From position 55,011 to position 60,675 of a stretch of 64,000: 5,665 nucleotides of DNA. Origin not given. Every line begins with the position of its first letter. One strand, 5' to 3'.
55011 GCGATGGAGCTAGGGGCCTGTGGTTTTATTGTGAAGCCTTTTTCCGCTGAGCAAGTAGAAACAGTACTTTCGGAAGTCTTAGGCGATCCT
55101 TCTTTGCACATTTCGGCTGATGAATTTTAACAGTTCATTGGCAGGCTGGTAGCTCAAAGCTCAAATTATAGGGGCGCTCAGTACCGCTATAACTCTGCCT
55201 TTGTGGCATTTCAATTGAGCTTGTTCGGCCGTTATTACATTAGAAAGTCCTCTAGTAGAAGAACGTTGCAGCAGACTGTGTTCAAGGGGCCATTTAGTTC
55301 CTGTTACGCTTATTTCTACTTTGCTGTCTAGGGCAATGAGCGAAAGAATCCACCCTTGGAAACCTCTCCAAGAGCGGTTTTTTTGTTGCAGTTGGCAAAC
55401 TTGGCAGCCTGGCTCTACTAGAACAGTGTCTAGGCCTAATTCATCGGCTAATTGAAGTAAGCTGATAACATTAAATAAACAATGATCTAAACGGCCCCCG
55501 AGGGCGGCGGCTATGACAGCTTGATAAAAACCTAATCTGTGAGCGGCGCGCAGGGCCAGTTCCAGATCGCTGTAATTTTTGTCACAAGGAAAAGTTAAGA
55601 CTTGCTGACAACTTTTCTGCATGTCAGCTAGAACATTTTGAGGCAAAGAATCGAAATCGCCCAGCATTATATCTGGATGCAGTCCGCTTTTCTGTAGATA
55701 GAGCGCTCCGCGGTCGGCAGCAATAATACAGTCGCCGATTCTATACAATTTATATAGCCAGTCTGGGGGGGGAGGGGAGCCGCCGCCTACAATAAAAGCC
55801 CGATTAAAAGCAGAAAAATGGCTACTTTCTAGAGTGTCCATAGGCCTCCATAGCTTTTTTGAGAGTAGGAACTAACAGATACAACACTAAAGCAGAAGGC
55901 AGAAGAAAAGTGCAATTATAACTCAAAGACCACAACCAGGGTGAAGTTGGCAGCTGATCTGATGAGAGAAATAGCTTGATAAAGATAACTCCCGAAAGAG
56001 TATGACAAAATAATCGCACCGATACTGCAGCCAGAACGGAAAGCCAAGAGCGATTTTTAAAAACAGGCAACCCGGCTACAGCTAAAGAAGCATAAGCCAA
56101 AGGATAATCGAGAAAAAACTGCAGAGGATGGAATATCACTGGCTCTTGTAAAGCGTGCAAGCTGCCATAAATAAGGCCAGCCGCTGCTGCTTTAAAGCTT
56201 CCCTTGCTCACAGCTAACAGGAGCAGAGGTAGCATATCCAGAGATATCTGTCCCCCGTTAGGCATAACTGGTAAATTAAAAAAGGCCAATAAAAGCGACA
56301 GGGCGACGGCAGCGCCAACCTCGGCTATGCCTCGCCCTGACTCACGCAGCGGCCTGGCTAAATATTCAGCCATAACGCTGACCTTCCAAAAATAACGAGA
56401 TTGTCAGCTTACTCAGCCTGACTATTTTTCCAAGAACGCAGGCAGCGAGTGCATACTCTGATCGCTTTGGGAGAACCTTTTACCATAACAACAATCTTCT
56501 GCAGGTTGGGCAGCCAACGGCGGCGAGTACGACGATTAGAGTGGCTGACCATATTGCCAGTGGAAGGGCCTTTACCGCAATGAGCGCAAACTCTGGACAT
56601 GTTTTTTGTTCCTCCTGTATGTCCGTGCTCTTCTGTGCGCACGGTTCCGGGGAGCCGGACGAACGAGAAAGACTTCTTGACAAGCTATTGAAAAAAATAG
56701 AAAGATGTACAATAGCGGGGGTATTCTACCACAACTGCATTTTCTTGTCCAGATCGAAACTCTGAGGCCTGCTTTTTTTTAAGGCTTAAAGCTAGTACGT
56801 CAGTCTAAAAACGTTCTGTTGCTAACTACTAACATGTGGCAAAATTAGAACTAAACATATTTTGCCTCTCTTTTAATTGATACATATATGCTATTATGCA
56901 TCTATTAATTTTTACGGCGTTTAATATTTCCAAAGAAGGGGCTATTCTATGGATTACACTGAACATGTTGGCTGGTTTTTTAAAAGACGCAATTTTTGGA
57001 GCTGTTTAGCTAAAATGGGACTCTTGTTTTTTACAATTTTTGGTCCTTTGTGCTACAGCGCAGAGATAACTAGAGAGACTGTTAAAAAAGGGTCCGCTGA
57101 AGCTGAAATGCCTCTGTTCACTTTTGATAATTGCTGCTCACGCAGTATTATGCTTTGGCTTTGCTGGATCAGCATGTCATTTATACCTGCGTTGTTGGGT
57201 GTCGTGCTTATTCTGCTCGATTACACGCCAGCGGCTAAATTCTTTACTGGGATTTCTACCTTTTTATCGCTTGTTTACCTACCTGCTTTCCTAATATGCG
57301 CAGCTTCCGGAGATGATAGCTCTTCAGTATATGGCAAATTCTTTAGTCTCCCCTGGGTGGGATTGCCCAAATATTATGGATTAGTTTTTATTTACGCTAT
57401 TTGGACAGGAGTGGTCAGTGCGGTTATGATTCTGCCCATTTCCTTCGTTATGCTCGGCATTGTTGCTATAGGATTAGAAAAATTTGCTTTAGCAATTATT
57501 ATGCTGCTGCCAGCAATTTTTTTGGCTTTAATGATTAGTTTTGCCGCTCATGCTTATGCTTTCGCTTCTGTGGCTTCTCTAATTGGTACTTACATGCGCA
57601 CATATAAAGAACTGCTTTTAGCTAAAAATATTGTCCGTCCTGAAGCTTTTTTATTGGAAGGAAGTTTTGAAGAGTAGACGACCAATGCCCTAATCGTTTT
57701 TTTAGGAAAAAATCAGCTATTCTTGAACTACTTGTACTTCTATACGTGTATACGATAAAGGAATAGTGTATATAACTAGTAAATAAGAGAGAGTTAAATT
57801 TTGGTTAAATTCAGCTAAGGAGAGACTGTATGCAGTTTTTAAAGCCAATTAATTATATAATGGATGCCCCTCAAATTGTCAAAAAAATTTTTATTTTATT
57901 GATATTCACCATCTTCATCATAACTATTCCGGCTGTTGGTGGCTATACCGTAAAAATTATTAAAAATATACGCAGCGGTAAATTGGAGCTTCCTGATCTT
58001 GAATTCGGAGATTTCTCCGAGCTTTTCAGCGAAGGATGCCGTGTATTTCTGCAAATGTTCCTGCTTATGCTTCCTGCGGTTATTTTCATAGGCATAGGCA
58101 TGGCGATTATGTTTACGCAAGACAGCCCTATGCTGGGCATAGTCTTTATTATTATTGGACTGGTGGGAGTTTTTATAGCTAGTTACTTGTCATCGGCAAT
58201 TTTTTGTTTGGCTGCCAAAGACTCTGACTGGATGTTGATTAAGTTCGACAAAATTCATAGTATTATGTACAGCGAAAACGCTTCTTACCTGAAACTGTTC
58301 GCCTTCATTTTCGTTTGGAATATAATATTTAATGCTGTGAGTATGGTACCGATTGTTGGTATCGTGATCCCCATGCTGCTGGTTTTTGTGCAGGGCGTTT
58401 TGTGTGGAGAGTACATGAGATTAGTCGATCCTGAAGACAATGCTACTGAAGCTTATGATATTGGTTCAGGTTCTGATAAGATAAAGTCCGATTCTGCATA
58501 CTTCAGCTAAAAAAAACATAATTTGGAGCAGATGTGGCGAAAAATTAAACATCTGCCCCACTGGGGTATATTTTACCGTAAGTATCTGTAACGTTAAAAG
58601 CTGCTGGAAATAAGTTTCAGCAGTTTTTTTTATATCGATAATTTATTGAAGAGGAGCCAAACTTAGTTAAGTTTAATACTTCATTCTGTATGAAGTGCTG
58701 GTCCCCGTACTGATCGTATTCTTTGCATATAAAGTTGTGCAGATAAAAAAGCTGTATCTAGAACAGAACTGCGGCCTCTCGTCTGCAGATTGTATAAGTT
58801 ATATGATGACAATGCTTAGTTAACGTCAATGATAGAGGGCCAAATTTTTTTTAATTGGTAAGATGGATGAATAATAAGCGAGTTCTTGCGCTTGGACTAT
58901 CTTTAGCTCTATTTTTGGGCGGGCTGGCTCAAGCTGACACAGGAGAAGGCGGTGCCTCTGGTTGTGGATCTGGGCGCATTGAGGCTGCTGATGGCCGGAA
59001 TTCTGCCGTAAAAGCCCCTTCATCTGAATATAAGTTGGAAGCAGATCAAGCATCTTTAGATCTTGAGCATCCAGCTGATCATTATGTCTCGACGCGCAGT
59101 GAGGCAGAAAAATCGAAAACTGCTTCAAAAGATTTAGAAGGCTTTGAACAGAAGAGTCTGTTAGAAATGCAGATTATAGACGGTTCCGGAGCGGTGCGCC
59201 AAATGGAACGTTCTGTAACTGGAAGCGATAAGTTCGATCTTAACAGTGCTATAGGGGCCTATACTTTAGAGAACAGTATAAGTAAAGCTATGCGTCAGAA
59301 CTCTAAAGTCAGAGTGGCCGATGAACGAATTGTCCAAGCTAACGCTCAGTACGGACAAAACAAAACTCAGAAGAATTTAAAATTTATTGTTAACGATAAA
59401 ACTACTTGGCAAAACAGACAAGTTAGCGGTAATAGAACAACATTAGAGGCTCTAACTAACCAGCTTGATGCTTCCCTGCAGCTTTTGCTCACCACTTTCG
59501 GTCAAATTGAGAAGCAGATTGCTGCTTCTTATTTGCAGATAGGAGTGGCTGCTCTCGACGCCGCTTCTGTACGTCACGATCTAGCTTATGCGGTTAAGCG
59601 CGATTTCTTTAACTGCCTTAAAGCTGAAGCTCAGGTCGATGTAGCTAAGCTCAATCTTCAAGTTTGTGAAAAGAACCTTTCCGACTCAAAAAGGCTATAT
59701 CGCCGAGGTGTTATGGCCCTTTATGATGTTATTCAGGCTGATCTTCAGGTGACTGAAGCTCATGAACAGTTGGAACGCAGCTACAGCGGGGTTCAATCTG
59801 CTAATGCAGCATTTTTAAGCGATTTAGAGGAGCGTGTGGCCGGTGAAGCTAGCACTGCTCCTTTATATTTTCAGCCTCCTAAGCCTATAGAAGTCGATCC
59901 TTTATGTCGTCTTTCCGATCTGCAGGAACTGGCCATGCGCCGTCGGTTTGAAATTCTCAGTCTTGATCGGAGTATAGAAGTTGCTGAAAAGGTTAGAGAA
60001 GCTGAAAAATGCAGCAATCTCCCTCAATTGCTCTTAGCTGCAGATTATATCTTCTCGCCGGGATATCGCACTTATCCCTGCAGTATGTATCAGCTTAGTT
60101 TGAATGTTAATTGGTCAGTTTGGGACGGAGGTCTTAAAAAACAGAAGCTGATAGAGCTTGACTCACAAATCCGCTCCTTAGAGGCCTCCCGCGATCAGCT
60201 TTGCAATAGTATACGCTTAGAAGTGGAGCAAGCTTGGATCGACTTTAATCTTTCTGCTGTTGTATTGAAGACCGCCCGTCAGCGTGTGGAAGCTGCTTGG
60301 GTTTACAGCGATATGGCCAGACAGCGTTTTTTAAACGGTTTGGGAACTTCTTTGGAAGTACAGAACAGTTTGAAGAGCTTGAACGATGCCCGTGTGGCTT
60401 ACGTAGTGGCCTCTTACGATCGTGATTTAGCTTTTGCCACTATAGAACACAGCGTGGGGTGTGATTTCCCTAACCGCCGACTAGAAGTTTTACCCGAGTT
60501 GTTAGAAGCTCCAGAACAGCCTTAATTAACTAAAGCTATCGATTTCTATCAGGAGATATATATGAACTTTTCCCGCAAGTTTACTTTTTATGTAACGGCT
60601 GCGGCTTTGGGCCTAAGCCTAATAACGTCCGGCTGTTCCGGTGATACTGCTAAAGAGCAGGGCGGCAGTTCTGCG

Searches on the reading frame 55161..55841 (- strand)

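Call 58: search_protein_families(library=pfam, proteins=[window:55161-55841:-], max_evalue=0.00001)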
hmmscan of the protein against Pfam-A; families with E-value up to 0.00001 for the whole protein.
window:55161-55841:- (226 aa): 2 families
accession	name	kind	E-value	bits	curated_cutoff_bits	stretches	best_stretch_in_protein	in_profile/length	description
PF04263.21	TPK_catalytic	-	3.4e-22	78.9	30.7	1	37-132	9-105/113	Thiamin pyrophosphokinase, catalytic domain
PF04265.19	TPK_B1_binding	-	4e-08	33.2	22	1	162-215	10-65/67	Thiamin pyrophosphokinase, vitamin B1 binding domain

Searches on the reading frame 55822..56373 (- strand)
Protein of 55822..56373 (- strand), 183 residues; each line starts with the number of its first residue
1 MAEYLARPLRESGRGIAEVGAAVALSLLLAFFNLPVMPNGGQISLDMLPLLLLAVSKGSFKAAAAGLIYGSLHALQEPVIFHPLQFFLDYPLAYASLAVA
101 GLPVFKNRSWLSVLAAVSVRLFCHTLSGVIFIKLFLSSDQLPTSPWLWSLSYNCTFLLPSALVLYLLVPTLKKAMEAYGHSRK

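Call 58: search_protein_families(library=pfam, proteins=[window:55822-56373:-], max_evalue=0.00001)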
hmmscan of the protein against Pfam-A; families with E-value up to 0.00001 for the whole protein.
window:55822-56373:- (183 aa): 1 family
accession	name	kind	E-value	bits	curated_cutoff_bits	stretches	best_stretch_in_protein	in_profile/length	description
PF09515.15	Thia_YuaJ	-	2e-30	106.7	25.8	1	17-174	2-171/177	Thiamine transporter protein (Thia_YuaJ)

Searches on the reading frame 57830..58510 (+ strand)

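Call 58: search_protein_families(library=pfam, proteins=[window:57830-58510:+], max_evalue=0.00001)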
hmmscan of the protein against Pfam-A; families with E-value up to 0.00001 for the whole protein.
window:57830-58510:+ (226 aa): 1 family
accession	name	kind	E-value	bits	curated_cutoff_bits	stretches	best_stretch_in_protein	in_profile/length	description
PF13197.11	DUF4013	-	3.8e-10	40.3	26.9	1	23-172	3-164/168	Protein of unknown function (DUF4013)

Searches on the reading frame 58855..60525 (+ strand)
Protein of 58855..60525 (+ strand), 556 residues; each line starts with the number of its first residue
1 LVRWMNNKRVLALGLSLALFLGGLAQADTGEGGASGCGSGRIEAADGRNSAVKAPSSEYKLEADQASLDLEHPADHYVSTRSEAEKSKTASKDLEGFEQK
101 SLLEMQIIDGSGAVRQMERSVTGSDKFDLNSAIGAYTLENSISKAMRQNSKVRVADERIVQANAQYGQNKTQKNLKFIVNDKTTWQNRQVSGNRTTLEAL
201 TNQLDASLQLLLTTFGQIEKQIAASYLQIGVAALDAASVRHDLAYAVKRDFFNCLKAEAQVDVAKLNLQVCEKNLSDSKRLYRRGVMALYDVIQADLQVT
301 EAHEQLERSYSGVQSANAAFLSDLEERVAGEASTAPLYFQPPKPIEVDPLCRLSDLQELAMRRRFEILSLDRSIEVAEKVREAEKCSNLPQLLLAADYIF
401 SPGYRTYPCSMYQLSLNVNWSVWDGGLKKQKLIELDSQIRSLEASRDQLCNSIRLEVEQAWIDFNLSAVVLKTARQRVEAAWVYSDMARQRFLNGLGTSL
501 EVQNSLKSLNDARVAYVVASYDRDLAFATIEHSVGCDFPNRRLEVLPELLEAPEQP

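Call 58: search_protein_families(library=pfam, proteins=[window:58855-60525:+], max_evalue=0.00001)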
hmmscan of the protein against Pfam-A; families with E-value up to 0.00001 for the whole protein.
window:58855-60525:+ (556 aa): 1 family
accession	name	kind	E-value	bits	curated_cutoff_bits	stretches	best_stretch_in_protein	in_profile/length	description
PF02321.23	OEP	-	1.4e-32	113.5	22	2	353-532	1-184/187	Outer membrane efflux protein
